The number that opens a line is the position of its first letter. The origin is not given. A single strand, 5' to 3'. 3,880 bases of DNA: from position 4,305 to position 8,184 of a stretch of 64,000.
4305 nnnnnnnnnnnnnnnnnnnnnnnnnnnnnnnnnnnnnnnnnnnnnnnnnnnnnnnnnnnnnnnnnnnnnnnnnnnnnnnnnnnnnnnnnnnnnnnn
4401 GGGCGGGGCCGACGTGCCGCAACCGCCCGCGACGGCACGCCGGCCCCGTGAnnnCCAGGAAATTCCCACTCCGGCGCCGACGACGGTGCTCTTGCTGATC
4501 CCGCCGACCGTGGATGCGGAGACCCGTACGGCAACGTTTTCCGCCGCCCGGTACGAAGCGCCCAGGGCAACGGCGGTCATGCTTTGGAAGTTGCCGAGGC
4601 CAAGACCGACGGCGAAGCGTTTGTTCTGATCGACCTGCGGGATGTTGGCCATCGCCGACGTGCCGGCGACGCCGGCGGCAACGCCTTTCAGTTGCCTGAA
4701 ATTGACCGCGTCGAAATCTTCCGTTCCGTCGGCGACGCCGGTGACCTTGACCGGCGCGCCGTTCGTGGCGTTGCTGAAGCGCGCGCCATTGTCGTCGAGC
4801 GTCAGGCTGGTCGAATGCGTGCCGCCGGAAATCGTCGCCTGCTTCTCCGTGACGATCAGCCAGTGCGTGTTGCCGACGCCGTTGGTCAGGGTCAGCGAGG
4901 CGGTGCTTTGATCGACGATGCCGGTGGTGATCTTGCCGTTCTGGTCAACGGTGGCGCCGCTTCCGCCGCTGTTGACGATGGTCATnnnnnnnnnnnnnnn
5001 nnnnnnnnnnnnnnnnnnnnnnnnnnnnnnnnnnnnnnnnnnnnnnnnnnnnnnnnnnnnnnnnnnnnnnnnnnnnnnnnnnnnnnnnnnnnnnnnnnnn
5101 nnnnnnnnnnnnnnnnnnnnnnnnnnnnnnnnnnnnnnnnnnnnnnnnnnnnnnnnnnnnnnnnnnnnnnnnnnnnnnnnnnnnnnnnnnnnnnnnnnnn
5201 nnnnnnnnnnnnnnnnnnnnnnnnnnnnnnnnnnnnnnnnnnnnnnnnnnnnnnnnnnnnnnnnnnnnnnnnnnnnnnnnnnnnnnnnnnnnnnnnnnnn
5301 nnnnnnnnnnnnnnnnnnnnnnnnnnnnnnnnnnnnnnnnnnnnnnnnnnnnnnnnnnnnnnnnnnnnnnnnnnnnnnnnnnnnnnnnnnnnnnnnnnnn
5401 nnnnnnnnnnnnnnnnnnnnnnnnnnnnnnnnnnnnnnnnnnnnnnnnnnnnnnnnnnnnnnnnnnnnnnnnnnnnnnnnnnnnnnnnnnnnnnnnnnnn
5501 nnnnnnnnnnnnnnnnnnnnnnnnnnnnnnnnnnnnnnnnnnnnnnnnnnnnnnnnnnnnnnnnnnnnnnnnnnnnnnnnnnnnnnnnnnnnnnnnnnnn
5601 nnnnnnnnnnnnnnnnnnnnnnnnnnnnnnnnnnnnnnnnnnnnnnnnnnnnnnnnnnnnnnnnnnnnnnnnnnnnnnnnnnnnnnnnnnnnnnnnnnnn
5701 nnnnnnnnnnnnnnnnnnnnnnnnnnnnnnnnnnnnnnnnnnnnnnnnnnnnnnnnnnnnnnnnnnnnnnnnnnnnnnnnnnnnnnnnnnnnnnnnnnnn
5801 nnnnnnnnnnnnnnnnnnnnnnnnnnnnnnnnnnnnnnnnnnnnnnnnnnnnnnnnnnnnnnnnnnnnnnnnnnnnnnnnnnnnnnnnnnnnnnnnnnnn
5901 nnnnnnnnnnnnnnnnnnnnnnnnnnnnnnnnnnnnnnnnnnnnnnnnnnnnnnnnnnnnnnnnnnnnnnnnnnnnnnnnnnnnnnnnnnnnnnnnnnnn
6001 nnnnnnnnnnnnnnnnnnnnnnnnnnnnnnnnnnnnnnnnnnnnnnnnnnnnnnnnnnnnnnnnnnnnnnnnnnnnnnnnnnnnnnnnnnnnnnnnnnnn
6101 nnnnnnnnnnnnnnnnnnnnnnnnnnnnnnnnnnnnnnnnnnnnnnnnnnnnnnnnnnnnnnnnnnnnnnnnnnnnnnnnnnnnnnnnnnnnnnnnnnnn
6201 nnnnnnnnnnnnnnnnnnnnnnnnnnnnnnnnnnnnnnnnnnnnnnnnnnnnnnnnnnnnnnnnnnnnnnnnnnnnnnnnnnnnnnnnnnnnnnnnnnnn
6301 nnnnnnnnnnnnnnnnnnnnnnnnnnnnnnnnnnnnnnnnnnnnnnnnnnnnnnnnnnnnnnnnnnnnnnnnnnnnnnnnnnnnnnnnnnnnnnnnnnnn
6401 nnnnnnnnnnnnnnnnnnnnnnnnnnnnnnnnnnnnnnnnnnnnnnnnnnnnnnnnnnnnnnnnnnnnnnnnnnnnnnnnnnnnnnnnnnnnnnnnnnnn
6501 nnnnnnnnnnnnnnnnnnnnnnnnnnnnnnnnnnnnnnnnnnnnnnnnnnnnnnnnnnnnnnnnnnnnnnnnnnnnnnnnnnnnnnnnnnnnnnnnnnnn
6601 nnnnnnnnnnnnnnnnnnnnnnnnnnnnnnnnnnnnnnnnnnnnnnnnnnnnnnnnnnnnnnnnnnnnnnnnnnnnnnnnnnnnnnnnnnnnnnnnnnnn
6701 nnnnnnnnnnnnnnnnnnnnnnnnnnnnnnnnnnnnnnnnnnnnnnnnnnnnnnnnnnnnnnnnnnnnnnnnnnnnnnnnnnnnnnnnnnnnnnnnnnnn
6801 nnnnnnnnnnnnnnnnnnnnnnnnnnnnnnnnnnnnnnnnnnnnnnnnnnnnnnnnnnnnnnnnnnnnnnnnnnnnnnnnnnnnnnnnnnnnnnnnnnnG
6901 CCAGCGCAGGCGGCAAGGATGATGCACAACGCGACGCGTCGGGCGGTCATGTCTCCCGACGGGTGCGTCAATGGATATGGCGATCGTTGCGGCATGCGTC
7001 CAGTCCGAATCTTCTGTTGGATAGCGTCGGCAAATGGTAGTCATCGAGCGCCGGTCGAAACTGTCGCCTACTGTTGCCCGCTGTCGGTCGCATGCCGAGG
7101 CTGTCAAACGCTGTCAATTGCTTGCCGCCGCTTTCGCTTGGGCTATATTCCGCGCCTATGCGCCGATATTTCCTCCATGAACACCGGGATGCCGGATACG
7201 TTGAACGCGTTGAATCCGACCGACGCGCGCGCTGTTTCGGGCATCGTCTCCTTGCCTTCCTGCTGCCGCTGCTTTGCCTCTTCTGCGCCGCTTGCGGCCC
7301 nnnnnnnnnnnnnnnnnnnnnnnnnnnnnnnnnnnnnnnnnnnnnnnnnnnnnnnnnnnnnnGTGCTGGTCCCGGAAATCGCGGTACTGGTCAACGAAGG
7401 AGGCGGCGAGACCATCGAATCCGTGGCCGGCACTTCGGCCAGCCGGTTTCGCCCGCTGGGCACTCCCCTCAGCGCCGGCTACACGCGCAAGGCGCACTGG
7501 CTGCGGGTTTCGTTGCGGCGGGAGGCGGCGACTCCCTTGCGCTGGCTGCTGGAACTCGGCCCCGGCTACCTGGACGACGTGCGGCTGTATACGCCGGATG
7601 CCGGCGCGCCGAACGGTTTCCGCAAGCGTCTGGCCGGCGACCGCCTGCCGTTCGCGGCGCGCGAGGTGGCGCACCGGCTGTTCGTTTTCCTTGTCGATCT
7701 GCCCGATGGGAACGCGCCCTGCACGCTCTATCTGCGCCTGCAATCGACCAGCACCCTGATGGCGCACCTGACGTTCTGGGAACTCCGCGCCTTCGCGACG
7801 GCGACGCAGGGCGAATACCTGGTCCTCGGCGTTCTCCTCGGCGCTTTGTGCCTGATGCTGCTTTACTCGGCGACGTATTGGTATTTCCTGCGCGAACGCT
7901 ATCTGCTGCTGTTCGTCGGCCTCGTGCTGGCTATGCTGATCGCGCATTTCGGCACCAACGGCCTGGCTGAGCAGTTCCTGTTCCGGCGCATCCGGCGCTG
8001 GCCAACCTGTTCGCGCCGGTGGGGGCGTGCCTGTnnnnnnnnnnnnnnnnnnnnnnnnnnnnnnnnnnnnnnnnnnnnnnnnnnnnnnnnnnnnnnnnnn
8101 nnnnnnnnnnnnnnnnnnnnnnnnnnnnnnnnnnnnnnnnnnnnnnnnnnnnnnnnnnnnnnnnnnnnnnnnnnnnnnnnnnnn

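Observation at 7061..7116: Five CTGT(C/T) boxes on one helical face (10-bp period) upstream of the adhesin operon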

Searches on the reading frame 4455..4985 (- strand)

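Call 8: search_protein_families(library=pfam, proteins=[window:4455-4985:-], max_evalue=0.01)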
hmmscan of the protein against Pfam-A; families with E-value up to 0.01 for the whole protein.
window:4455-4985:- (177 aa): 2 families
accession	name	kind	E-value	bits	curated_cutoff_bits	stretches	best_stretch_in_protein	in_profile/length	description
PF03895.21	YadA_anchor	-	2.8e-15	56.5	22.7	1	116-177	1-60/60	YadA-like membrane anchor domain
PF05662.19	YadA_stalk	-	3.5e-11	43.7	28.4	1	80-113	1-34/43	Coiled stalk of trimeric autotransporter adhesin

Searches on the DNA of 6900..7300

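Call 67: search_rna_families(source=window, start=6900, end=7300, threshold=evalue, max_evalue=1)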
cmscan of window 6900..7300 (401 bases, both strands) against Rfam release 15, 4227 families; matches with E-value up to 1: 0.
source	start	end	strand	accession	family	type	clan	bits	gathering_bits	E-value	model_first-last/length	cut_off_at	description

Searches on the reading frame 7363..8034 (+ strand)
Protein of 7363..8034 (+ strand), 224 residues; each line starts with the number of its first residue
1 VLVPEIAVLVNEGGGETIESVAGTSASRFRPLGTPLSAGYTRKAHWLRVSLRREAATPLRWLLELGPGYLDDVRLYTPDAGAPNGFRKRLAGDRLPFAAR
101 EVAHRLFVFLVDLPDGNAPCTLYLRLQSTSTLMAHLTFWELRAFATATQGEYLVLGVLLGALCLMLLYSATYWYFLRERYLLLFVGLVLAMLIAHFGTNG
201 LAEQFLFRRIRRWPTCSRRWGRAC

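Call 8: search_protein_families(library=pfam, proteins=[window:7363-8034:+], max_evalue=0.01)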
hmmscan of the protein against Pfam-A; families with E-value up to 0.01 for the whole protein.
window:7363-8034:+ (224 aa): 3 families
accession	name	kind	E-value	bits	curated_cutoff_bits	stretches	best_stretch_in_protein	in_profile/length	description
PF07696.17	7TMR-DISMED2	-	9.5e-32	110.2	22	1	5-140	3-136/136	7TMR-DISM extracellular 2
PF07695.17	7TMR-DISM_7TM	-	1.8e-08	35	29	1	151-210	1-60/205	7TM diverse intracellular signalling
PF18949.5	DUF5693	-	0.0038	16.2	29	1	74-205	232-368/609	Family of unknown function (DUF5693)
